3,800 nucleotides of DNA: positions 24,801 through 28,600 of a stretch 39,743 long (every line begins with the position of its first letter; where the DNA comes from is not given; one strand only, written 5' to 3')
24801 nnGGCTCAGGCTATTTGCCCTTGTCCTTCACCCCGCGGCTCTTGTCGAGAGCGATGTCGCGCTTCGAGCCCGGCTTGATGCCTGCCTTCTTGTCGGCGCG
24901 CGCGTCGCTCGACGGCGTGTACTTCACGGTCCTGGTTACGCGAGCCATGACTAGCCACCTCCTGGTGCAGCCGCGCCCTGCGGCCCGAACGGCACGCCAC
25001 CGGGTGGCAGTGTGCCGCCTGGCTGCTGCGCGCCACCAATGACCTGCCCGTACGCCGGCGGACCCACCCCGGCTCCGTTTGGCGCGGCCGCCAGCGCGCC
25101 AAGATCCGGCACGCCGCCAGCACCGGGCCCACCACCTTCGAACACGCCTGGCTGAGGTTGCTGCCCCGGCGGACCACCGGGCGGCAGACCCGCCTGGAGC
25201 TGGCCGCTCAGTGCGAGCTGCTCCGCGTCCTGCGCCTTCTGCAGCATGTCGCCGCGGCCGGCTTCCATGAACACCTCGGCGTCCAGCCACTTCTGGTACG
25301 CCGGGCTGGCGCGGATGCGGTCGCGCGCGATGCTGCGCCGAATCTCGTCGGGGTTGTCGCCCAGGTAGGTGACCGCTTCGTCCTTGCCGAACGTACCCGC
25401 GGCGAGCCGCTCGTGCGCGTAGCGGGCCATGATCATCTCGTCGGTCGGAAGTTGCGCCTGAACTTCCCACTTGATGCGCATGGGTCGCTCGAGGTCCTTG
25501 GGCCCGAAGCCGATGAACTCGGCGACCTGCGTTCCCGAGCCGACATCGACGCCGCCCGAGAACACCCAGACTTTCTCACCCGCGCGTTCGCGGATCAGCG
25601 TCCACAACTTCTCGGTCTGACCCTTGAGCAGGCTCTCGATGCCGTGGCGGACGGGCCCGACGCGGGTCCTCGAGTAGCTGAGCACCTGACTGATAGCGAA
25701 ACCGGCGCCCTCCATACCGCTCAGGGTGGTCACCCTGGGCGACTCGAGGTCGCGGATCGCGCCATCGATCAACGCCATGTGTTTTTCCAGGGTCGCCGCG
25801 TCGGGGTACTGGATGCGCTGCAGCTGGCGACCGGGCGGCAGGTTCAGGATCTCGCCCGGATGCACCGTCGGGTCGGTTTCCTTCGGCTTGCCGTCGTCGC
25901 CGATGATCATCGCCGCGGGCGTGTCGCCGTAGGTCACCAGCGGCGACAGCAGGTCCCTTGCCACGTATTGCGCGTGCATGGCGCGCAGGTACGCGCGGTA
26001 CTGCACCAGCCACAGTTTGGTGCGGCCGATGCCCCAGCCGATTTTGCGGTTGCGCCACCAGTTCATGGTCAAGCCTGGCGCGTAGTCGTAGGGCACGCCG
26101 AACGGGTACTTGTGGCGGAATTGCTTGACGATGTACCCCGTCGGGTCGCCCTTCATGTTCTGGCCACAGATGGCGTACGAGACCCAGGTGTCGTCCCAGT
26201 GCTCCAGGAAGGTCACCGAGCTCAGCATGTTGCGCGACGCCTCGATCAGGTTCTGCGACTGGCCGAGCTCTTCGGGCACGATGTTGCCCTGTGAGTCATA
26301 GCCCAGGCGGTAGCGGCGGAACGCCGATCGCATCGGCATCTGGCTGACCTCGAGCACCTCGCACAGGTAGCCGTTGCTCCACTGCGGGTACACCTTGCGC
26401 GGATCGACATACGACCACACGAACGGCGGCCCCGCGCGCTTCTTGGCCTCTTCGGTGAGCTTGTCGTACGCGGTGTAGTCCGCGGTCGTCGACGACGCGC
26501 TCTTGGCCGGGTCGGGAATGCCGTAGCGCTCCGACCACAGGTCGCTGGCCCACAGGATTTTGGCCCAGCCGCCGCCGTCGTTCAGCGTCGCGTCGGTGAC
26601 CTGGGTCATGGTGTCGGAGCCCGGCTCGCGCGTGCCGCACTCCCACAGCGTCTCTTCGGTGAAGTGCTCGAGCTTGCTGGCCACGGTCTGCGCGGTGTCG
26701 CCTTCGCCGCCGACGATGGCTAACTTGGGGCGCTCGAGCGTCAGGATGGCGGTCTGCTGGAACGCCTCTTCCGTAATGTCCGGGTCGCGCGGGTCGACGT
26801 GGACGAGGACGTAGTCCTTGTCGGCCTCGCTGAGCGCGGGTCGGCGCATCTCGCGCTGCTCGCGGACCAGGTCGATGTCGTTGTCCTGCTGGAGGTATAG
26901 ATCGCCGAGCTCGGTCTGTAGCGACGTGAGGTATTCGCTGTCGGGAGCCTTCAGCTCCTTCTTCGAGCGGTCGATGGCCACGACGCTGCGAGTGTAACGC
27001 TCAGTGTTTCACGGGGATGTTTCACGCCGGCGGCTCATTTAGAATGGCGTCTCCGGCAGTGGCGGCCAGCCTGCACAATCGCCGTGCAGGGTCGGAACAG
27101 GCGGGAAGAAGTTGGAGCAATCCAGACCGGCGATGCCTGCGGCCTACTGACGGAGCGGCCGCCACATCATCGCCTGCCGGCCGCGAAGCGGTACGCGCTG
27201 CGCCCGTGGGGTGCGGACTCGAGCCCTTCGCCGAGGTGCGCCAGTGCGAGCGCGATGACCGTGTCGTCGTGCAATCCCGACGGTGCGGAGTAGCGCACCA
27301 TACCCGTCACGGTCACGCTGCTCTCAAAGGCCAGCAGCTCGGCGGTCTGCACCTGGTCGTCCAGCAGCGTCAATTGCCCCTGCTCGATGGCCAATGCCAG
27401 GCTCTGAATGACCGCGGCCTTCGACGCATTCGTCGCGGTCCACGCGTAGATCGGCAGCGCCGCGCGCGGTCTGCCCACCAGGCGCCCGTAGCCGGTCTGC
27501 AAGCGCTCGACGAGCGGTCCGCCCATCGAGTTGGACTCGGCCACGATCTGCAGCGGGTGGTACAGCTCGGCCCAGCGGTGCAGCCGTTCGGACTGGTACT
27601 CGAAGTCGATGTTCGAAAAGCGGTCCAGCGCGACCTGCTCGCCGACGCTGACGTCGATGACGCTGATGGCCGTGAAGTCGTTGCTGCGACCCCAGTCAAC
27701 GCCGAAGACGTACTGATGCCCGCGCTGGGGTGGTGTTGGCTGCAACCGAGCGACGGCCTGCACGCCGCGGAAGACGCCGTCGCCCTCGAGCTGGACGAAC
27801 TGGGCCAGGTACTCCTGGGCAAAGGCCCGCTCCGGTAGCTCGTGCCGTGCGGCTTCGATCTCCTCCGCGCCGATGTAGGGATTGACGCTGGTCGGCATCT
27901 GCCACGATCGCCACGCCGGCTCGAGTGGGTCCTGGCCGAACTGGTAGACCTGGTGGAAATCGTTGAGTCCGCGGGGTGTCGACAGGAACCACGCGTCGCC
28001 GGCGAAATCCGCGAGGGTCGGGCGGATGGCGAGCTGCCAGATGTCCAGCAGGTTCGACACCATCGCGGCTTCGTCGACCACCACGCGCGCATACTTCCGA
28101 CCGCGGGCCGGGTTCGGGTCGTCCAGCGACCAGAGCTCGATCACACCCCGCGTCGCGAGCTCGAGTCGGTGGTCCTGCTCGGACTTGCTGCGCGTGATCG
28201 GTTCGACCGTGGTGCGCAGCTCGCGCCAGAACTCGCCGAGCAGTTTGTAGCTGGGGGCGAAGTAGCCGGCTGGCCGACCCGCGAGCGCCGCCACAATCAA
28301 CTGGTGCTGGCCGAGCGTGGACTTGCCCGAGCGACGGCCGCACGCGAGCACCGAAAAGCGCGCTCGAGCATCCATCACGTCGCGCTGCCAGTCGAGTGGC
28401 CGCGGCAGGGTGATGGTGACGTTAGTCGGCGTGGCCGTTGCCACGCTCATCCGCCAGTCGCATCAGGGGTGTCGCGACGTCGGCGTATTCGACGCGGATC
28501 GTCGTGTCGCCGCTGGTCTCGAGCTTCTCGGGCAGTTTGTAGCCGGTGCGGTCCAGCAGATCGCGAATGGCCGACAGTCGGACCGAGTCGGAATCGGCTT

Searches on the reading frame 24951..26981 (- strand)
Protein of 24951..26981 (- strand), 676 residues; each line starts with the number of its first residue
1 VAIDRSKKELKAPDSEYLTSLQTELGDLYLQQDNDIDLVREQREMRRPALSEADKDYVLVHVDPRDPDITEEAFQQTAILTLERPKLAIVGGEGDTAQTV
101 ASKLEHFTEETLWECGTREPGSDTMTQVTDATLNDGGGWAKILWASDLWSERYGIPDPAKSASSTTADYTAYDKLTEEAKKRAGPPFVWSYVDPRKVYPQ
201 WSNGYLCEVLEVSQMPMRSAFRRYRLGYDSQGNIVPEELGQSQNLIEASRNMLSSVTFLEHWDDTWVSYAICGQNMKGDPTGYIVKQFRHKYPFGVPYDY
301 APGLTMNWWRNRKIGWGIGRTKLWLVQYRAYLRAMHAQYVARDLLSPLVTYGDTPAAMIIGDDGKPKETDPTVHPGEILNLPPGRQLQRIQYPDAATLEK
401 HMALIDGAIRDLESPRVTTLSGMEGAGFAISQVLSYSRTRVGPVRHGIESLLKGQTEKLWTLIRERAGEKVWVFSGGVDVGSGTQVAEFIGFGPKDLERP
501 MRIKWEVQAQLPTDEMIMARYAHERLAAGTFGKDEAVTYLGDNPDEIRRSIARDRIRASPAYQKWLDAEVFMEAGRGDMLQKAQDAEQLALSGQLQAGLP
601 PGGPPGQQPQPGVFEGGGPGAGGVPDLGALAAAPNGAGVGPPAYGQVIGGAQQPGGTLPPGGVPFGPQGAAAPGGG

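Call 7: search_protein_families(library=phrogs, proteins=[window:24951-26981:-], max_evalue=0.001)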
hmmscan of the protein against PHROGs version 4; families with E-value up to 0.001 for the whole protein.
window:24951-26981:- (676 aa): 0 families

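Call 11: search_protein_families(library=pfam, proteins=[window:24951-26981:-], max_evalue=0.01)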
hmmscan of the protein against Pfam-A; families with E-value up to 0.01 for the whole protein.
window:24951-26981:- (676 aa): 0 families

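Call 54: search_solved_structures(query=window:24951-26981:-, max_evalue=1)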
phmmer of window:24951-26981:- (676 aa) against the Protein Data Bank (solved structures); distinct sequences matched with E-value up to 1: 0.

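Call 74: search_solved_structures(query=A3, max_evalue=10)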
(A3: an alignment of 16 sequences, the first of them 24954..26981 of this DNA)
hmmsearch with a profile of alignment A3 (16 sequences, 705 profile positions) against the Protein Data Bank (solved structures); distinct sequences matched with E-value up to 10: 1.
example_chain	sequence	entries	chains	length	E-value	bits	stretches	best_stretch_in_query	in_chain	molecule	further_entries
1ud0_A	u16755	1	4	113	0.2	12.9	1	590-659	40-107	70 kDa heat-shock-like protein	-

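Call 75: search_protein_families(library=pfam, alignment_id=A3, max_evalue=0.1)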
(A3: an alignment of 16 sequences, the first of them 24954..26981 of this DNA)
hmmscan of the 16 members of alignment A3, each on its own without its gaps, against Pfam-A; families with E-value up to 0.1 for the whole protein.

A. member 1, window:24954-26981:- (676 aa): 0 families

B. families by the number of members that match (of 16 scanned): 2 families
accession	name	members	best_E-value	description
PF07572.17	BCNT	1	0.02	Bucentaur or craniofacial development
PF23933.1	DUF7269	1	0.097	Family of unknown function (DUF7269)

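Call 117: find_homologous_proteins(query=A3, max_evalue=0.001)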
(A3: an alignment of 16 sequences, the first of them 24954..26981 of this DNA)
Query A3 (16 sequences) (676 aa, profile of the alignment): 145 proteins with E <= 0.001 among 8000 candidates; the best 120 are listed.
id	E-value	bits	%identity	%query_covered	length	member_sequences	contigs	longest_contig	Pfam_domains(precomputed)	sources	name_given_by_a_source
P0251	4.6e-280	949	99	100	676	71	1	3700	-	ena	-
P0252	1.8e-275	934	91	100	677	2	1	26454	-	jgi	jgi:hypothetical protein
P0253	1.2e-274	931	88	100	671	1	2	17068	-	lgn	-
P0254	4.7e-274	929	93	100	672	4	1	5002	-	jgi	jgi:hypothetical protein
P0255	6.7e-273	925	75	99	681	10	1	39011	-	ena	-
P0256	1.7e-272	924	92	97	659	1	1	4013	-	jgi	jgi:hypothetical protein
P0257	4.1e-271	919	74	100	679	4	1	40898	-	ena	-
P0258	1.3e-268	911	90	97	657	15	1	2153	-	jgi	jgi:hypothetical protein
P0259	4.6e-265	899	75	97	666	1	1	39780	-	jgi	jgi:hypothetical protein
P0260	7.4e-264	895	77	99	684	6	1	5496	-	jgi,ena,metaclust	metaclust:\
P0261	9.1e-264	895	78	94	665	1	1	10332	-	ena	-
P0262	9.3e-264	895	80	96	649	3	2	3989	-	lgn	-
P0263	1.6e-263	894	77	97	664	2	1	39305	-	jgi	jgi:hypothetical protein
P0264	1.5e-261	888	76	95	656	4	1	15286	-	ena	-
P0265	1.9e-261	887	79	94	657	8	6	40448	-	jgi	jgi:hypothetical protein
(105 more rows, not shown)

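Call 125: search_protein_families(library=ncbifam, proteins=[window:24951-26981:-], max_evalue=0.01)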
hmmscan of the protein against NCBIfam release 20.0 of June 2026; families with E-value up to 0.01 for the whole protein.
window:24951-26981:- (676 aa): 0 families

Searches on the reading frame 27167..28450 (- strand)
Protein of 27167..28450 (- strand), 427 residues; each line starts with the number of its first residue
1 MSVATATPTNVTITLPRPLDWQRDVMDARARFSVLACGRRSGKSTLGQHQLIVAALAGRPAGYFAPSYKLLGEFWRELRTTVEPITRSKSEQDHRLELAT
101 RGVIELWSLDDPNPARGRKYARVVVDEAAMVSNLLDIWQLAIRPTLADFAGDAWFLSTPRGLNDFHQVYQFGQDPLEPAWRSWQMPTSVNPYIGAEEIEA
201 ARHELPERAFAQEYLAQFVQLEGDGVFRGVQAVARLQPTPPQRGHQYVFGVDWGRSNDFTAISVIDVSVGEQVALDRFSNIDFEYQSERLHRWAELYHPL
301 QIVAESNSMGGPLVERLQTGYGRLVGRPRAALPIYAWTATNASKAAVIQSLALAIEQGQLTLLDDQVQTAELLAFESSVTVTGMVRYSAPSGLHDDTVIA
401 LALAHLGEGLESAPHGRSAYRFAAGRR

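Call 11: search_protein_families(library=pfam, proteins=[window:27167-28450:-], max_evalue=0.01)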
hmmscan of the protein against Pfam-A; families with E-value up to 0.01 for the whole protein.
window:27167-28450:- (427 aa): 2 families
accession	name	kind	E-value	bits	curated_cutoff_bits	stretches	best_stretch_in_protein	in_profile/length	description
PF17289.8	Terminase_6C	-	4.2e-09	37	22.6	1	250-406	2-153/155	Terminase RNaseH-like domain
PF03237.21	Terminase_6N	-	0.00079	19.6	22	1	38-229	5-210/215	Terminase large subunit, T4likevirus-type, N-terminal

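Call 36: search_protein_families(library=phrogs, proteins=[window:27167-28450:-], max_evalue=0.01)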
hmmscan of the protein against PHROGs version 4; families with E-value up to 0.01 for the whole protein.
window:27167-28450:- (427 aa): 5 families
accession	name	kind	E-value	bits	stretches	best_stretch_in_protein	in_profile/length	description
phrog_2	-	head and packaging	2.9e-37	129.8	1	16-406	264-590/807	terminase large subunit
phrog_7579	-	head and packaging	2e-13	51.1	1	18-220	5-215/239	terminase large subunit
phrog_9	-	head and packaging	2.5e-08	34.2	1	19-269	203-504/812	terminase large subunit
phrog_38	-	head and packaging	6e-08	32.8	1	176-405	484-700/760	terminase large subunit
phrog_27743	-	unknown function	1.5e-05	25.7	1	340-408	138-212/233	-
